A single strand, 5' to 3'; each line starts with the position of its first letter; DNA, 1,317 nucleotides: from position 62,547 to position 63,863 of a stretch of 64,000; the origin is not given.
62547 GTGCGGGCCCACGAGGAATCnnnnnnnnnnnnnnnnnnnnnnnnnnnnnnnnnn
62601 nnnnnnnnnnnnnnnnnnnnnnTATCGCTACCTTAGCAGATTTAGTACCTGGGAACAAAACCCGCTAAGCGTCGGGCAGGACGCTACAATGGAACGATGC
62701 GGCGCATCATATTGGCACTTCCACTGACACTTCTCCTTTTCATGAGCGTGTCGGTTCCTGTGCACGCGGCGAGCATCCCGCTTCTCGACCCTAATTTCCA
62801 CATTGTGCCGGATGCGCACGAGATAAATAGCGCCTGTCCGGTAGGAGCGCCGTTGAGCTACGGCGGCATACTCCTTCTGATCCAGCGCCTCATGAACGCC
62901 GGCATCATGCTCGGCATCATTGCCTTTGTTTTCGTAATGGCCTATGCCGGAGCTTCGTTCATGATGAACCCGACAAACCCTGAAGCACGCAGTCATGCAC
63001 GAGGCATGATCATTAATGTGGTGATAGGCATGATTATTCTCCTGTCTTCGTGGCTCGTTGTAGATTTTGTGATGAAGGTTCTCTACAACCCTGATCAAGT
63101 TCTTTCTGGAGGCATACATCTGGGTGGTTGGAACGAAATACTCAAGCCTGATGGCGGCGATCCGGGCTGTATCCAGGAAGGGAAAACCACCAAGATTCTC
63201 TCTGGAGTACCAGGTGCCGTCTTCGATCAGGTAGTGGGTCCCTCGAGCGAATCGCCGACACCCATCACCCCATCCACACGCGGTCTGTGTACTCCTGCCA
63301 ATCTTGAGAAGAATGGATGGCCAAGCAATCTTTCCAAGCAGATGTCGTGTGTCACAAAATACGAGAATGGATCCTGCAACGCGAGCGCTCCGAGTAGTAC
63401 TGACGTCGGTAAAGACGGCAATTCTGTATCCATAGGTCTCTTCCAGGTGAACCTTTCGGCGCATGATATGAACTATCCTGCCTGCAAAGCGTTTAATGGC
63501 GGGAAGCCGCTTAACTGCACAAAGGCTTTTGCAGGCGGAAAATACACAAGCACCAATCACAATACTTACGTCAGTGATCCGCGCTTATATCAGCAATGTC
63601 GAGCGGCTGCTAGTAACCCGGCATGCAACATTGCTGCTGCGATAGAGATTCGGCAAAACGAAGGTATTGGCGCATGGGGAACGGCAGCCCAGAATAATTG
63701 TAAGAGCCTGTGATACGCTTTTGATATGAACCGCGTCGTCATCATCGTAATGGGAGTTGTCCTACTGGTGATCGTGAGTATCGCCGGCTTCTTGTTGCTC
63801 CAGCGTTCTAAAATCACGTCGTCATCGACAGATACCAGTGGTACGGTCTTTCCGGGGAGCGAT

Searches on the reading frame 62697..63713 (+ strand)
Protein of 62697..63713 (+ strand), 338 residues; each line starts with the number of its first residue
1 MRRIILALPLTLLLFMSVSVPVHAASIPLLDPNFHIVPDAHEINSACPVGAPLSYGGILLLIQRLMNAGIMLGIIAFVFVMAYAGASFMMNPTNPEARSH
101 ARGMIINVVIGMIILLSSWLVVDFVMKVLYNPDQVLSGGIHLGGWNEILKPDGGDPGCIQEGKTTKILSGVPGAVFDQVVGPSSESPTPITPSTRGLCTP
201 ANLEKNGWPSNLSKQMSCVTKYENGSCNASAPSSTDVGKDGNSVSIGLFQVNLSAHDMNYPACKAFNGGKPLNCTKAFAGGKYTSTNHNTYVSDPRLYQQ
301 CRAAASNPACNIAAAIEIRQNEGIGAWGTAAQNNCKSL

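Call 37: search_protein_families(library=pfam, proteins=[window:62697-63713:+], max_evalue=0.01)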
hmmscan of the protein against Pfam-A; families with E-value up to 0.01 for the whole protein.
window:62697-63713:+ (338 aa): 2 families
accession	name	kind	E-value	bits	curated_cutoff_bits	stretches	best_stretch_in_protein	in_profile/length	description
PF18895.5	T4SS_pilin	-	1.5e-05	25.4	26.6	1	70-125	19-71/71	Type IV secretion system pilin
PF02322.20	Cyt_bd_oxida_II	-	0.0024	17.7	35.6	1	55-122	145-208/302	Cytochrome bd terminal oxidase subunit II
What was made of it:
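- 62697..63713 (+): Probably related accessory gene, 13 kb downstream. The 338-aa protein has a leader, a p1-type pilin-like hairpin and a Cys-rich C-terminal domain with a weak lysozyme-like match. Just beyond the window end come a 180-aa ORF and a 303-aa PF18895 protein. PF18895 at 25.4 bits, just below the cut-off (call 37).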

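Call 39: find_encoding_contigs(protein=window:62697-63713:+, flank=10000, max_places=3)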
Protein window:62697-63713:+ (338 aa): 1 contig read that carries it; 1 place shown.
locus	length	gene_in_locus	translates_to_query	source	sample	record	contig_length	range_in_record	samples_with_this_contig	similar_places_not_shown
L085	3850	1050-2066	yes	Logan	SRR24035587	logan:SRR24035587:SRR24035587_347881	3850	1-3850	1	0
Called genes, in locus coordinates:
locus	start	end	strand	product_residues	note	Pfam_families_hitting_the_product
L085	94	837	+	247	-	-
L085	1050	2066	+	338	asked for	-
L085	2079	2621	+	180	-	-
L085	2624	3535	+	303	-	PF18895:T4SS_pilin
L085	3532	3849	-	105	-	?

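Call 61: search_protein_families(library=pfam, proteins=[L085:2624-3535:+, L085:2079-2621:+, L085:94-837:+, L085:3050-3535:+], max_evalue=1)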
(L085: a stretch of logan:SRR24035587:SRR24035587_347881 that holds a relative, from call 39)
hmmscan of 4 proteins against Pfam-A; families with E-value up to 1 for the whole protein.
L085:2624-3535:+ (303 aa): 4 families
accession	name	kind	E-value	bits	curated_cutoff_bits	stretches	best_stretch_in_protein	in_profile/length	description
PF18895.5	T4SS_pilin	-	1.9e-10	41.1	26.6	1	55-120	7-71/71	Type IV secretion system pilin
PF03994.20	DUF350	-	0.036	14.6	26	1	60-122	43-98/133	Domain of Unknown Function (DUF350)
PF05656.20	DUF805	-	0.04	14.8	25.7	1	71-136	19-80/111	Protein of unknown function (DUF805)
PF04956.18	TrbC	-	0.18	12.5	27.9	0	9-118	12-96/98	TrbC/VIRB2 pilin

L085:2079-2621:+ (180 aa): 0 families

L085:94-837:+ (247 aa): 0 families

L085:3050-3535:+ (161 aa): 0 families
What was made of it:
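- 62697..63713 (+): The 303-aa protein scores 41.1 bits for PF18895 (calls 39, 61).
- The same hairpin is fused to enzyme-like ectodomains in the 338-aa and 303-aa proteins (calls 37, 61).
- Tried and rejected: My guess of an LAS/M15-type peptidase (zinc D-Ala-D-Ala peptidase family) in the 303-aa protein got no Pfam support (call 61).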

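Call 62: find_homologous_proteins(query=window:62697-63713:+, max_evalue=0.00001)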
Query window:62697-63713:+ (338 aa): 38 proteins with E <= 0.00001 among 2901 candidates.
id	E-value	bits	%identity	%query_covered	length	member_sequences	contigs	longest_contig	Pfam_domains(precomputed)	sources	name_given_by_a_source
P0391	6.9e-227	770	100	100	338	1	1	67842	-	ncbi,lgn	ncbi:MAG: pilin [Bacillota bacterium]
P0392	3.0e-123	429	58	100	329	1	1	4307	PF18895.6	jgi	jgi:hypothetical protein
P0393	1.1e-115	405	55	100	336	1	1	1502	PF18895.6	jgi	jgi:hypothetical protein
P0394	2.9e-115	403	56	93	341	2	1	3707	PF18895.6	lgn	-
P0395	3.7e-102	360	55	97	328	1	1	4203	PF18895.6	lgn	-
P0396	9.6e-102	359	54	97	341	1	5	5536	PF18895.6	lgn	-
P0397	1.5e-101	358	55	96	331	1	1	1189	PF18895.6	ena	-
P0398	2.4e-90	321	49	99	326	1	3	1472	PF18895.6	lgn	-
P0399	8.2e-89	316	50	89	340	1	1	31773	PF18895.6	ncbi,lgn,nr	ncbi:MAG: hypothetical protein JWL88_460 [Parcubacteria group bacterium]|nr:hypothetical protein [Pa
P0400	1.2e-66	243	42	93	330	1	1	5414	PF18895.6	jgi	jgi:hypothetical protein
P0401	1.5e-66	243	43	97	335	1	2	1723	PF18895.6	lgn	-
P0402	1.6e-64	236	44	89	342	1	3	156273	PF18895.6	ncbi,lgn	ncbi:MAG: pilin [Minisyncoccia bacterium]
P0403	4.1e-61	225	44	84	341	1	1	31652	PF18895.6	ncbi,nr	ncbi:MAG: hypothetical protein JWO84_121 [Parcubacteria group bacterium]|nr:hypothetical protein [Pa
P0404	5.6e-59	218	43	86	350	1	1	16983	PF18895.6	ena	-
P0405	6.8e-59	218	44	86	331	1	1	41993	PF18895.6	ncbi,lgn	-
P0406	1.5e-55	207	59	46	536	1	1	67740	PF18895.6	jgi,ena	-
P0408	4.9e-53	199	38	97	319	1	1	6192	PF18895.6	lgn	-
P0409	6.3e-53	198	38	93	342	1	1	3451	PF18895.6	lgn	-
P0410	1.9e-51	193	39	98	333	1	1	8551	PF18895.6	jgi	jgi:hypothetical protein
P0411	4.7e-51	192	40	97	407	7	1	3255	PF18895.6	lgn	-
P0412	2.0e-49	187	37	95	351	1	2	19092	PF18895.6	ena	-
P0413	2.5e-48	183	38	83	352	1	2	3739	PF18895.6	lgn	-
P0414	2.1e-47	180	34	99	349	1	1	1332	PF18895.6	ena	-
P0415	3.6e-46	176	34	99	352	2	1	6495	PF18895.6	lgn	-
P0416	6.3e-46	175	39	84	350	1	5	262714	PF18895.6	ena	-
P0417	1.3e-45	174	53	50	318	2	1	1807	PF18895.6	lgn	-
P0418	1.8e-45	174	38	98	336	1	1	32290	PF18895.6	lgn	-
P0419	3.8e-45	173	52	46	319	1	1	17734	PF18895.6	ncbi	-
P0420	1.4e-44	171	35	92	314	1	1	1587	PF18895.6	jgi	-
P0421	2.1e-44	170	54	44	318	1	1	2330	PF18895.6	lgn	-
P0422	5.2e-43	166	56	44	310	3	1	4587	PF18895.6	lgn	-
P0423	3.4e-42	163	36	97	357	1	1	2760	PF18895.6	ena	-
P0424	2.1e-37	147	48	49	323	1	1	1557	PF18895.6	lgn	-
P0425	1.6e-35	141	53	47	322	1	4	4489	PF18895.6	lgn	-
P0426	9.2e-32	129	35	82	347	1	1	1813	PF18895.6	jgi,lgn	jgi:hypothetical protein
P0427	1.9e-27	115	35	78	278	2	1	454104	PF18895.6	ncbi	-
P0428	3.7e-24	104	32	75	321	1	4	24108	PF18895.6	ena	-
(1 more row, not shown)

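Call 63: find_encoding_contigs(protein=P0402, flank=10000, max_places=1)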
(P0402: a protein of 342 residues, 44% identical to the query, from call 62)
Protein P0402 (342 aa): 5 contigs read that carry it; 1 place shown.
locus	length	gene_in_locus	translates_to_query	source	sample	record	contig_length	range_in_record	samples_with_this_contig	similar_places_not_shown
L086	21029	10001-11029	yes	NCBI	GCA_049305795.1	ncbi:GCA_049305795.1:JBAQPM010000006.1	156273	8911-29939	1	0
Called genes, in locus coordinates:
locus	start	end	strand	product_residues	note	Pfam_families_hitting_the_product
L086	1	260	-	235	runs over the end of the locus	-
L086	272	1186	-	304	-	PF01145:Band_7 (weak)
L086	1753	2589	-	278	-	PF01063:Aminotran_4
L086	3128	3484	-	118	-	PF02033:RBFA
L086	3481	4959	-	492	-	PF00009:GTP_EFTU, PF01926:MMR_HSR1, PF22042:EF-G_D2, PF11987:IF-2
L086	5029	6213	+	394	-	PF00266:Aminotran_5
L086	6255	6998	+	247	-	-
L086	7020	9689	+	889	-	PF02861:Clp_N, PF23569:NBD_SMAX1, PF00004:AAA, PF17871:AAA_lid_9, PF00158:Sigma54_activat (weak), PF07724:AAA_2, PF07728:AAA_5, PF10431:ClpB_D2-small, +6 more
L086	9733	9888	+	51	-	PF00471:Ribosomal_L33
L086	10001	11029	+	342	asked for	PF18895:T4SS_pilin (weak)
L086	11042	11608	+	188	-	-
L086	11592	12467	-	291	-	PF01745:IPT (weak), PF01715:IPPT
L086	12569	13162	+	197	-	PF00578:AhpC-TSA, PF08534:Redoxin, PF10417:1-cysPrx_C (weak)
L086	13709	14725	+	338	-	PF02195:ParB_N, PF17762:HTH_ParB, PF23552:ParB_C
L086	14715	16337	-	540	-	PF13328:HD_4, PF01966:HD, PF04607:RelA_SpoT, PF02824:TGS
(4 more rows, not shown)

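Call 64: find_encoding_contigs(protein=P0416, flank=10000, max_places=1)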
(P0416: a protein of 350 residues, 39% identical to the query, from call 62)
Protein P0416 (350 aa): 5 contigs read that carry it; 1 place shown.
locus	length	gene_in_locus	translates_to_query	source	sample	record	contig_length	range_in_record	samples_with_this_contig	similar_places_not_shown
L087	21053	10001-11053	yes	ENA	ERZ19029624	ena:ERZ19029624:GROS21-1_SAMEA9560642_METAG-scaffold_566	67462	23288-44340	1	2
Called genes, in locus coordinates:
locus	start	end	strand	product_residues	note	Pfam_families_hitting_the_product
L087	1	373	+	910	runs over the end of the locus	PF02861:Clp_N, PF23569:NBD_SMAX1, PF00004:AAA, PF17871:AAA_lid_9, PF00004:AAA, PF07724:AAA_2, PF07728:AAA_5, PF10431:ClpB_D2-small, +5 more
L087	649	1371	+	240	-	PF01988:VIT1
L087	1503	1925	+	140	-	-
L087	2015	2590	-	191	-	PF13529:Peptidase_C39_2, PF12385:Peptidase_C70 (weak), PF03412:Peptidase_C39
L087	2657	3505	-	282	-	PF08239:SH3_3 (weak), PF03734:YkuD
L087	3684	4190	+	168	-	-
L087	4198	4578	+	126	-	-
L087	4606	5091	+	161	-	PF09900:DUF2127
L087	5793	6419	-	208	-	-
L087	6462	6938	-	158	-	-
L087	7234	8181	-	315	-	-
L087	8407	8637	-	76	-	-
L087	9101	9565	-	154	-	-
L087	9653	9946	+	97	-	-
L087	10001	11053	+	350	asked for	PF18895:T4SS_pilin (weak)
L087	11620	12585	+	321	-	PF18895:T4SS_pilin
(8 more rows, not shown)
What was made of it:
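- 62697..63713 (+): The cluster is conserved after clpB in relatives (calls 63, 64).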

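Call 86: search_protein_families(library=phrogs, proteins=[window:62697-63713:+], max_evalue=0.01)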
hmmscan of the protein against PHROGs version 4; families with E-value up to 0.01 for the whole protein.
window:62697-63713:+ (338 aa): 0 families

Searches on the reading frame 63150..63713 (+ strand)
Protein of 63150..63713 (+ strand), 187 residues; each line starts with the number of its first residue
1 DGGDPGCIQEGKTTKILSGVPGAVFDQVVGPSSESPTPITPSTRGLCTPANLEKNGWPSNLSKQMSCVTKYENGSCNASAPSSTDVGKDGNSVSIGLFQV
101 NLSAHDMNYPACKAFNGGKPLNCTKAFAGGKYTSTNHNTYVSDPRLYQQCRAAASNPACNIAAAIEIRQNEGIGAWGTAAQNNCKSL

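Call 61: search_protein_families(library=pfam, proteins=[window:63150-63713:+], max_evalue=1)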
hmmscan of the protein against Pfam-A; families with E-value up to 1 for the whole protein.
window:63150-63713:+ (187 aa): 1 family
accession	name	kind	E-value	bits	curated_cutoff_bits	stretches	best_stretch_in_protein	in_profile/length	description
PF18896.5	SLT_3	-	0.0025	18.7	27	1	76-178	27-89/89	Lysozyme like domain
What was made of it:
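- Tried and rejected: A lytic-transglycosylase reading of the 338-aa protein's C-terminal domain gets only a weak SLT_3 hit, E = 0.0025, below the cut-off (call 61).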
